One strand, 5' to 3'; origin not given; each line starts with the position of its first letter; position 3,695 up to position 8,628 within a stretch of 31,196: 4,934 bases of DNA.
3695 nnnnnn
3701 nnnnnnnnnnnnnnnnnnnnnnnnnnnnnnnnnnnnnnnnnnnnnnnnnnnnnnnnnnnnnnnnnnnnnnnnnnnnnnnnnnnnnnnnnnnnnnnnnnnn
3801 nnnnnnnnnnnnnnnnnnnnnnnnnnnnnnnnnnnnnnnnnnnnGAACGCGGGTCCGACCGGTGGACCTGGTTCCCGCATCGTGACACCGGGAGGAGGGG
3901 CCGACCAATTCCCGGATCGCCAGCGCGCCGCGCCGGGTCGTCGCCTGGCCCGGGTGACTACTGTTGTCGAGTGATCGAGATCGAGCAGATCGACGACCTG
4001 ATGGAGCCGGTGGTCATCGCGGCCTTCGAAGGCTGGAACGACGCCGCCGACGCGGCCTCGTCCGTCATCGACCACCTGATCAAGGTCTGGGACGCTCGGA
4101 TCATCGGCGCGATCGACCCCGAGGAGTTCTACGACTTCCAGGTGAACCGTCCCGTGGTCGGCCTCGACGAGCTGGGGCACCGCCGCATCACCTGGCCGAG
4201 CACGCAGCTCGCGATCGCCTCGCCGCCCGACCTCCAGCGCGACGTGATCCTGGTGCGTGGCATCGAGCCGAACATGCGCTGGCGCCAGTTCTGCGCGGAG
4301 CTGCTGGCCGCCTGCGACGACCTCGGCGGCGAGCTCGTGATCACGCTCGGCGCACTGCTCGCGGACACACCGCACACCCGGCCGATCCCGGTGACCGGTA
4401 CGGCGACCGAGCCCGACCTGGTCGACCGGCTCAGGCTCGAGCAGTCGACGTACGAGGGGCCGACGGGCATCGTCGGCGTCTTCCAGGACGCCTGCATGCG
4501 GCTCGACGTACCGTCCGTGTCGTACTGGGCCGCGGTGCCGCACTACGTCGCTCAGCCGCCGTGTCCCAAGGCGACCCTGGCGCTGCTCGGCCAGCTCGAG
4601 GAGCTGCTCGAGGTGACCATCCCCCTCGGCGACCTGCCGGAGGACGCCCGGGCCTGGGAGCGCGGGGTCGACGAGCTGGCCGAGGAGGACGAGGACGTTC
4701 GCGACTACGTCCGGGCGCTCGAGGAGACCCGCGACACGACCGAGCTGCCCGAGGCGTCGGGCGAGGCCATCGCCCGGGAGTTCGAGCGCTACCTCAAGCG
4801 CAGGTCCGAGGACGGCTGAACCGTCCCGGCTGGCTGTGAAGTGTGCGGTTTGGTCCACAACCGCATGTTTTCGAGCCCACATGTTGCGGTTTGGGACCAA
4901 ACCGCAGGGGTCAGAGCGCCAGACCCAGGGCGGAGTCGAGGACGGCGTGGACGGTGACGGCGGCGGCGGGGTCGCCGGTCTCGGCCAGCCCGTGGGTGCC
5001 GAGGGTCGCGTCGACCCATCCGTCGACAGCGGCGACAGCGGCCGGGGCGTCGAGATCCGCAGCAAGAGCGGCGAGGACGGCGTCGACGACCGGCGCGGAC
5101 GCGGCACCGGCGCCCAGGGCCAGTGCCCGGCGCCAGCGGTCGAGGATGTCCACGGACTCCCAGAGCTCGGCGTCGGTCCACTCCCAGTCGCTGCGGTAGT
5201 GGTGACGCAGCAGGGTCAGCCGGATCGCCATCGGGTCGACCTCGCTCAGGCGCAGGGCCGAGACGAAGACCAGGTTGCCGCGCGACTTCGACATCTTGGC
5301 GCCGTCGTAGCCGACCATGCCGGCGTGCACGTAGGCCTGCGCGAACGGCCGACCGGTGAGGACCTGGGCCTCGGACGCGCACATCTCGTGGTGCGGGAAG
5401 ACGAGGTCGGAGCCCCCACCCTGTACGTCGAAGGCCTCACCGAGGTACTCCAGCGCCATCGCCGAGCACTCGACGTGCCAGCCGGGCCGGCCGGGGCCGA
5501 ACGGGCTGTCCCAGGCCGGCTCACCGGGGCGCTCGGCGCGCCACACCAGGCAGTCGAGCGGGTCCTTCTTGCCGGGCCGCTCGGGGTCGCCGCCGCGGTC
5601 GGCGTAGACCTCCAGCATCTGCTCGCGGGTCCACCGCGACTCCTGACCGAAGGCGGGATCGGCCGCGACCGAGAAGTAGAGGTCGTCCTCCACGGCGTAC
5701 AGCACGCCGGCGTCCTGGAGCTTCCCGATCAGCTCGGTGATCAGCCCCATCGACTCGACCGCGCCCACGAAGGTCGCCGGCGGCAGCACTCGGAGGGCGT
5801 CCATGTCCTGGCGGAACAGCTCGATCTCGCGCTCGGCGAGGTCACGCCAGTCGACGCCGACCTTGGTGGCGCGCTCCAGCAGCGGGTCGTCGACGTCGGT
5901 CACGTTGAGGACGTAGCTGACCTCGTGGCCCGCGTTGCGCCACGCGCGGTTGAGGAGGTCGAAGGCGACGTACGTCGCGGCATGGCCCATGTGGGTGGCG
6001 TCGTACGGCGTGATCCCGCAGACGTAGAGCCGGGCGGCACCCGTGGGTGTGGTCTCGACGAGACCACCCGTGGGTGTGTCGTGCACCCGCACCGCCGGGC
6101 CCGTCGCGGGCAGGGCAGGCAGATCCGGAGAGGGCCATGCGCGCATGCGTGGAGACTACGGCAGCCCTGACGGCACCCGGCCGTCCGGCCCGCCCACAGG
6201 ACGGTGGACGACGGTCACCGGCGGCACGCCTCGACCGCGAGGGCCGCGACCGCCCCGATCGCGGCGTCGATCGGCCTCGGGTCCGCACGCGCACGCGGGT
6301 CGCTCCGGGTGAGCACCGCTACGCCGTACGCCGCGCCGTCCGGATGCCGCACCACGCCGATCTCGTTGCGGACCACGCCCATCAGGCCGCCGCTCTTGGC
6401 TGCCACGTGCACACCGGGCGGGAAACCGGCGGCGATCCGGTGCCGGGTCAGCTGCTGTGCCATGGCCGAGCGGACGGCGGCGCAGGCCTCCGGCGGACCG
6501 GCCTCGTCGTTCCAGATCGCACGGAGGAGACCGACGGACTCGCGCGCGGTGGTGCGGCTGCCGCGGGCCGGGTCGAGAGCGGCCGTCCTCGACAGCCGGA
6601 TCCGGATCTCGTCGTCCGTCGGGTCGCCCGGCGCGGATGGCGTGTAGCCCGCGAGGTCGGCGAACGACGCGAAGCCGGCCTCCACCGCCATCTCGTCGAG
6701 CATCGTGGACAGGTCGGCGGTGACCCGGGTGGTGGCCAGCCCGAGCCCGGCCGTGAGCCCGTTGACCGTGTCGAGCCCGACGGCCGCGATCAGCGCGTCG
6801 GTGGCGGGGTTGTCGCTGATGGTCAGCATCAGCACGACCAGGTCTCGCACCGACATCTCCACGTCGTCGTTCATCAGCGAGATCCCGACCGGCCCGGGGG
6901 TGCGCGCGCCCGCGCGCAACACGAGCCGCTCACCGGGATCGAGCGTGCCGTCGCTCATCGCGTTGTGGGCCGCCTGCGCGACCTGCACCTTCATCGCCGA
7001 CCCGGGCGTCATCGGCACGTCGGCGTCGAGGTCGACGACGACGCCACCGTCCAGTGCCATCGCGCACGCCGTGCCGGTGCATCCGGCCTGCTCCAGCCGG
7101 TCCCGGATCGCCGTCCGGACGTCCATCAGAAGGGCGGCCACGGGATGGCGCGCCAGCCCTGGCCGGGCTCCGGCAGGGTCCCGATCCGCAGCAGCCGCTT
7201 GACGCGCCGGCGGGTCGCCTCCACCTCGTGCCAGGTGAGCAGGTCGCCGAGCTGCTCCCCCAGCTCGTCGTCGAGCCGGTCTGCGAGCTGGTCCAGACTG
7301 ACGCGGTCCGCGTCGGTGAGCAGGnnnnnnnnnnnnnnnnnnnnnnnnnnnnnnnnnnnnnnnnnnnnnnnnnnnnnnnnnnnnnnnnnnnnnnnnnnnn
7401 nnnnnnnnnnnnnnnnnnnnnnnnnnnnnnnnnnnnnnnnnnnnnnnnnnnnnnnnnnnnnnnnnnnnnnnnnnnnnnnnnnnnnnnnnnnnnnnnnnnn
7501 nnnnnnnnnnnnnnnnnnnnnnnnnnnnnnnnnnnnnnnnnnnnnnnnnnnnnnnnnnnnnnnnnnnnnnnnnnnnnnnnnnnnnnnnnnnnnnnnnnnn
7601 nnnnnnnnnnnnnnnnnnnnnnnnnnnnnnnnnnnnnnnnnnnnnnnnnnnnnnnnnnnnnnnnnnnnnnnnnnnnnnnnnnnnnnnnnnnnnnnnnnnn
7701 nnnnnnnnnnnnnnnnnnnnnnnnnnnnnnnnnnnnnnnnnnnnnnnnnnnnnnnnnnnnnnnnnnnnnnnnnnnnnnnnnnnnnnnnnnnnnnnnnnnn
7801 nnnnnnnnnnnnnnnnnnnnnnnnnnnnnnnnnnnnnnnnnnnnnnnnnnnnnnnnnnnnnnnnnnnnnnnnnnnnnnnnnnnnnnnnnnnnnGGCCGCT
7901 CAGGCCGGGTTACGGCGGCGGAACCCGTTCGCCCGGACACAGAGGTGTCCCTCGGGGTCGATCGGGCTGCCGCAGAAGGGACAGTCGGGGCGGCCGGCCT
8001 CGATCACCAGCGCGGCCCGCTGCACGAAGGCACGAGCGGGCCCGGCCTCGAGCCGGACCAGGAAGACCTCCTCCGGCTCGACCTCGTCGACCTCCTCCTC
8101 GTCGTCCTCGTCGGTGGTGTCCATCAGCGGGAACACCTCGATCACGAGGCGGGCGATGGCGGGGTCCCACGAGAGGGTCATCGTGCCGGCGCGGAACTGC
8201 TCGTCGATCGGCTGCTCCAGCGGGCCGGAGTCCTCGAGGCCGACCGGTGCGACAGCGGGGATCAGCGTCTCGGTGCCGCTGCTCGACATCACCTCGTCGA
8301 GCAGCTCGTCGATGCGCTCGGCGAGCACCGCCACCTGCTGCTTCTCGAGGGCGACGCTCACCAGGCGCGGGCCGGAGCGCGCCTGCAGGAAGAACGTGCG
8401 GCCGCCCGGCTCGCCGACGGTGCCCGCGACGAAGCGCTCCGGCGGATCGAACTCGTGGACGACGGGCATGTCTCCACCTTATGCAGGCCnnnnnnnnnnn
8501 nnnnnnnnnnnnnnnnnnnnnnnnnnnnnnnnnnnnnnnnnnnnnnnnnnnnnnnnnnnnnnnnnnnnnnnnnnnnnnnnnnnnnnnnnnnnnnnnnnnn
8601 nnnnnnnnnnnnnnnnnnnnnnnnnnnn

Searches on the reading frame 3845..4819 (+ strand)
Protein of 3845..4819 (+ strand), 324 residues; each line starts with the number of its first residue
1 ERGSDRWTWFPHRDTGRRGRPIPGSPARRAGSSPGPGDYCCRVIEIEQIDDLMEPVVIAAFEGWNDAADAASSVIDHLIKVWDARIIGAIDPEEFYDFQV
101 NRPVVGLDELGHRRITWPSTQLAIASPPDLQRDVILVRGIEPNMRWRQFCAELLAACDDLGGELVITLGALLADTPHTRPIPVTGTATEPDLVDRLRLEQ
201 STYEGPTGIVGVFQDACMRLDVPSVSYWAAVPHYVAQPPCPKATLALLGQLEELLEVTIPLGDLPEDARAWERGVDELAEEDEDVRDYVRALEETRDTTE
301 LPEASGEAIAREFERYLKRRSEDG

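Call 10: search_protein_families(library=pfam, proteins=[window:3845-4819:+], max_evalue=0.001)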
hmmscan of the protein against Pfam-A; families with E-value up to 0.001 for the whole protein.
window:3845-4819:+ (324 aa): 1 family
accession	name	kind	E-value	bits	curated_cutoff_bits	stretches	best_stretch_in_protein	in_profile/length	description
PF09754.15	PAC2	-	3e-65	220.5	25.8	1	60-279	1-215/215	PAC2 family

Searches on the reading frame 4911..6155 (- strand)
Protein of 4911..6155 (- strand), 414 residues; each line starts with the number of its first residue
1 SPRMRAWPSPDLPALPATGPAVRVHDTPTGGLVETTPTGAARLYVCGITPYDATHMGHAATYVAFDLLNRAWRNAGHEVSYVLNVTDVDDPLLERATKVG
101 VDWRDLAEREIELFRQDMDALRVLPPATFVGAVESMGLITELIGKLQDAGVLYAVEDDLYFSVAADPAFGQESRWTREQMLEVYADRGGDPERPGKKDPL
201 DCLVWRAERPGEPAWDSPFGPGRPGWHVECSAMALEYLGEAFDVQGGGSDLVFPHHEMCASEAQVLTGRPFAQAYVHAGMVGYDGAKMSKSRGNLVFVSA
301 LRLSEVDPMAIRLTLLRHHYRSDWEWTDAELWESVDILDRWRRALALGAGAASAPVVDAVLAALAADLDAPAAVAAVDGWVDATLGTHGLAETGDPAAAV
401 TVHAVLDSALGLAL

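Call 10: search_protein_families(library=pfam, proteins=[window:4911-6155:-], max_evalue=0.001)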
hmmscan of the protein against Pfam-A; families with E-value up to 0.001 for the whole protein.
window:4911-6155:- (414 aa): 3 families
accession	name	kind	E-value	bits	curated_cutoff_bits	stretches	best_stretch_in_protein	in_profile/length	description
PF01406.26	tRNA-synt_1e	-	2e-87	293.8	27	1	38-333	7-298/301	tRNA synthetases class I (C) catalytic domain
PF09334.17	tRNA-synt_1g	-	6.4e-10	38.8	20.1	1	52-123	12-83/391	tRNA synthetases class I (M)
PF00133.28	tRNA-synt_1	-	3.2e-06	26.6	22.7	1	243-326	330-413/414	tRNA synthetases class I (I, L, M and V)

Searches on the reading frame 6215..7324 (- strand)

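Call 10: search_protein_families(library=pfam, proteins=[window:6215-7324:-], max_evalue=0.001)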
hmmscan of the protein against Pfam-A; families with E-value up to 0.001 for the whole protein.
window:6215-7324:- (369 aa): 1 family
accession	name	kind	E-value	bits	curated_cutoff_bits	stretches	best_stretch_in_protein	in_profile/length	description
PF13354.11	Beta-lactamase2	-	2.6e-46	158.1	22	1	89-339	5-214/214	Beta-lactamase enzyme family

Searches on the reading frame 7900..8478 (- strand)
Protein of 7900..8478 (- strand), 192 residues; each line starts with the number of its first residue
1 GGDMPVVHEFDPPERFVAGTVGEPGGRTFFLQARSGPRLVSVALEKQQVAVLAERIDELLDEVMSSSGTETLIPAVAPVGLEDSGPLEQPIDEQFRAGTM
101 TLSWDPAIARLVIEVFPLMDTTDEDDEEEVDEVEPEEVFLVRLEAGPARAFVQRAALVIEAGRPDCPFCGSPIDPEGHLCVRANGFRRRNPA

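Call 10: search_protein_families(library=pfam, proteins=[window:7900-8478:-], max_evalue=0.001)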
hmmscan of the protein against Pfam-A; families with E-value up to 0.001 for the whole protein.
window:7900-8478:- (192 aa): 1 family
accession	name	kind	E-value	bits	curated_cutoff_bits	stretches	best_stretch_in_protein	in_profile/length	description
PF11290.13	DUF3090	-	1e-65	221.2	27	1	8-180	1-170/170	Protein of unknown function (DUF3090)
